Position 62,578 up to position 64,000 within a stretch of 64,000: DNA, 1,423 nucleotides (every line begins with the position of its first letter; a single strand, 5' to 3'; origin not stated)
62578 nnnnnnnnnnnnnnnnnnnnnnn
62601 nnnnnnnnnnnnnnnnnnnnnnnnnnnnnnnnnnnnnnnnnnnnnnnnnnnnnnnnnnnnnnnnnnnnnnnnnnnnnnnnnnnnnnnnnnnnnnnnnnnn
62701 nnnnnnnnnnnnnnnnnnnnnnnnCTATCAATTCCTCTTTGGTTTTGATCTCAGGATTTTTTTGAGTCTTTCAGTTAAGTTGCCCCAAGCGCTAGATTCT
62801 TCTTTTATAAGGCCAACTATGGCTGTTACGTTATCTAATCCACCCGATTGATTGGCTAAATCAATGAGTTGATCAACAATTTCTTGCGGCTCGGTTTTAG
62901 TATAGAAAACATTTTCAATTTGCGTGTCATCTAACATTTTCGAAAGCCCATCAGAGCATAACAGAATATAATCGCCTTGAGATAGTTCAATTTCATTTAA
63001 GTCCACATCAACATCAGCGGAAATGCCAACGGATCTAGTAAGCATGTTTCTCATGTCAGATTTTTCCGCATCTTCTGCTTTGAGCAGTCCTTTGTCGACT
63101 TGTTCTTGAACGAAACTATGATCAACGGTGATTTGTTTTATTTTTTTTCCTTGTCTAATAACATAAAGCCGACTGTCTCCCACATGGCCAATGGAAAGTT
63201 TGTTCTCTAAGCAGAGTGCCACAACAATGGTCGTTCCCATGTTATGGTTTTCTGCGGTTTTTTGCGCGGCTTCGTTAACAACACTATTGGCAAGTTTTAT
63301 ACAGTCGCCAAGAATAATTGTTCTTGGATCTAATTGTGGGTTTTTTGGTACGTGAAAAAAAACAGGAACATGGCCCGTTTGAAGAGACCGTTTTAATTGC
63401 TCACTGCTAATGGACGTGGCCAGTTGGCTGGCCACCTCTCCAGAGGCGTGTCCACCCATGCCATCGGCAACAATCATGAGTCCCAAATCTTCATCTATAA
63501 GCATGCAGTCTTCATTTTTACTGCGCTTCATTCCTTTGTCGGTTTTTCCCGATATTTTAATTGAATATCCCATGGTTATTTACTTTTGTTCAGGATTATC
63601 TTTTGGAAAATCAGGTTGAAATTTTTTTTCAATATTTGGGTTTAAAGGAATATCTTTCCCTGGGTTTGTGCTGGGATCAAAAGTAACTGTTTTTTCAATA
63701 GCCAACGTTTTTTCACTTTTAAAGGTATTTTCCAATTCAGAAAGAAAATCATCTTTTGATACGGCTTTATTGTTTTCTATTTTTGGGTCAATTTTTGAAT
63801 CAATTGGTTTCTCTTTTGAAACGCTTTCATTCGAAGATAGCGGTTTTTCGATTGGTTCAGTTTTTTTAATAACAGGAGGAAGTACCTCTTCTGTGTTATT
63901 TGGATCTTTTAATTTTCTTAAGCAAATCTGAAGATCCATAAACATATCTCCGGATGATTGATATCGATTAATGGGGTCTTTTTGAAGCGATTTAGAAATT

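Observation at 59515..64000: Co-oriented cluster: (edge ORF)-PP2C phosphatase-FHA protein, then M23 peptidase-bactofilin-PpiD-like chaperone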

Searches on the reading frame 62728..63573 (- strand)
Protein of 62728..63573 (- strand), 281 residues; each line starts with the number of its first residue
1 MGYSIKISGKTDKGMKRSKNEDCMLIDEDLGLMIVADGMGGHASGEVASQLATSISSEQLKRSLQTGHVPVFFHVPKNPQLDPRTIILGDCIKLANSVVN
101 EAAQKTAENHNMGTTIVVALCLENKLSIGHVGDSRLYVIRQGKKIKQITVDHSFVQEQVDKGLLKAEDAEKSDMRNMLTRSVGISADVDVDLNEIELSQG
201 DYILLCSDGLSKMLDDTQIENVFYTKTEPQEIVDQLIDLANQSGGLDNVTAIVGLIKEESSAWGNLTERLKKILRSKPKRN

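Call 3: search_protein_families(library=pfam, proteins=[window:62728-63573:-], max_evalue=0.1)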
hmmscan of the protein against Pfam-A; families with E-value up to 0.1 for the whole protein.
window:62728-63573:- (281 aa): 3 families
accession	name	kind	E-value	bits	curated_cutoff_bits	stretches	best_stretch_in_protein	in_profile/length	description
PF13672.11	PP2C_2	-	1.1e-16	61.5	24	1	18-218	10-182/209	Protein phosphatase 2C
PF00481.26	PP2C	-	2.6e-14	53.9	20.3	1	27-154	31-142/255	Protein phosphatase 2C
PF07228.17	SpoIIE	-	3.1e-06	27.7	25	1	176-244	99-176/192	Stage II sporulation protein E (SpoIIE)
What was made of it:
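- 62728..63573 (-): PP2C-type Ser/Thr phosphatase (Stp1/IreP family), 281 aa. It starts 6 nt after the kinase stop. Pfam PP2C_2 and PP2C (call 3).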

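Call 4: search_protein_families(library=ncbifam, proteins=[window:62728-63573:-], max_evalue=0.1)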
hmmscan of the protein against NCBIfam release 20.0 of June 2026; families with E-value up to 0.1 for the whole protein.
window:62728-63573:- (281 aa): 4 families
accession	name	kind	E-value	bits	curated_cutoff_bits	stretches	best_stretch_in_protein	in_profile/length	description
NF033484.1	Stp1_PP2C_phos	equivalog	1.5e-73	247.2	230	1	10-253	1-230/232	Stp1/IreP family PP2C-type Ser/Thr phosphatase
NF011149.0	PRK14559.1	equivalog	6.8e-41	140.7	374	1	4-257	371-632/642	serine/threonine phosphatase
TIGR02865.1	spore_II_E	equivalog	0.00082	17.5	490.8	1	182-253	679-760/764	stage II sporulation protein E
NF005693.0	PRK07500.1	equivalog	0.048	12.8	315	1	166-246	142-221/289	RNA polymerase factor sigma-32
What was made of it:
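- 62728..63573 (-): NCBIfam NF033484 247 bits, cutoff 230 (call 4).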

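Call 6: find_encoding_contigs(protein=window:62728-63573:-, flank=10000, max_places=6)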
Protein window:62728-63573:- (281 aa): no gene with exactly this product is on record in the collection.

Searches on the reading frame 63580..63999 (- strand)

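Call 3: search_protein_families(library=pfam, proteins=[window:63580-63999:-], max_evalue=0.1)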
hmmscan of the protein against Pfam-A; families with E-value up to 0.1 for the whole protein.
window:63580-63999:- (139 aa): 0 families

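Call 4: search_protein_families(library=ncbifam, proteins=[window:63580-63999:-], max_evalue=0.1)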
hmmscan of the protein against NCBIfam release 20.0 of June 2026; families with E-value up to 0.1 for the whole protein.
window:63580-63999:- (139 aa): 1 family
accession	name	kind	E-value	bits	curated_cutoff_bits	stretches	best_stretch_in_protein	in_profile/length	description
NF033483.0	PknB_PASTA_kin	equivalog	0.0026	16.9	450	1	2-75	244-308/563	Stk1 family PASTA domain-containing Ser/Thr kinase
